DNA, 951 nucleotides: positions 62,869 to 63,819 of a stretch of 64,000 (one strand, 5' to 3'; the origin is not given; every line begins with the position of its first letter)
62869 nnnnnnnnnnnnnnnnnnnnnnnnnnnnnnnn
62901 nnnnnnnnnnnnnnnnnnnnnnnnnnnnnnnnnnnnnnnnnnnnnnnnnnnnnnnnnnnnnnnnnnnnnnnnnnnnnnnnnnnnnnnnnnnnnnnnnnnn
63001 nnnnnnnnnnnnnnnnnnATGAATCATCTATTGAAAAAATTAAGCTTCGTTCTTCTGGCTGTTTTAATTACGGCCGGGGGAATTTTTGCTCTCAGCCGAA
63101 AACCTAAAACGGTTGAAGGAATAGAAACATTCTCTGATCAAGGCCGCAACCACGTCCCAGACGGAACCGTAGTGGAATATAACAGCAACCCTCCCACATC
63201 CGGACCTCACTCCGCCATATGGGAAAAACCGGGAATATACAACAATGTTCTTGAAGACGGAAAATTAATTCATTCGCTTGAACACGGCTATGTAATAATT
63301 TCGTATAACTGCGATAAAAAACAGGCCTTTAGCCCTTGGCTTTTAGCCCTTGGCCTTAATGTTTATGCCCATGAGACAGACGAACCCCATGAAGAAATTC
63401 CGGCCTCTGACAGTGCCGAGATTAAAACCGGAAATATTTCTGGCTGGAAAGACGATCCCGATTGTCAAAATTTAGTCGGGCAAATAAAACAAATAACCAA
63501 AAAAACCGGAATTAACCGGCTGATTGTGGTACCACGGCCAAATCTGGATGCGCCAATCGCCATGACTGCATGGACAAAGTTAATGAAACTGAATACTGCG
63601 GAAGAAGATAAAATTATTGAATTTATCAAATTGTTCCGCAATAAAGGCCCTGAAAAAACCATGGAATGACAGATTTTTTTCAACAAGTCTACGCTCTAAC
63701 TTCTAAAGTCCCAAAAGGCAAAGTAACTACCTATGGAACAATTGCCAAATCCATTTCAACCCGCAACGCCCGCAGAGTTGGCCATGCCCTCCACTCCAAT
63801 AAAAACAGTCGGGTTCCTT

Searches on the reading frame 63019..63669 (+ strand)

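Call 66: search_protein_families(library=pfam, proteins=[window:63019-63669:+], max_evalue=0.0001)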
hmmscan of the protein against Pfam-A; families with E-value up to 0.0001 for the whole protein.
window:63019-63669:+ (216 aa): 1 family
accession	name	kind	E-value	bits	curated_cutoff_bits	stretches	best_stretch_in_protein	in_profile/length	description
PF11303.13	DUF3105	-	5.4e-27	94.8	25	2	45-102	1-60/130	Protein of unknown function (DUF3105)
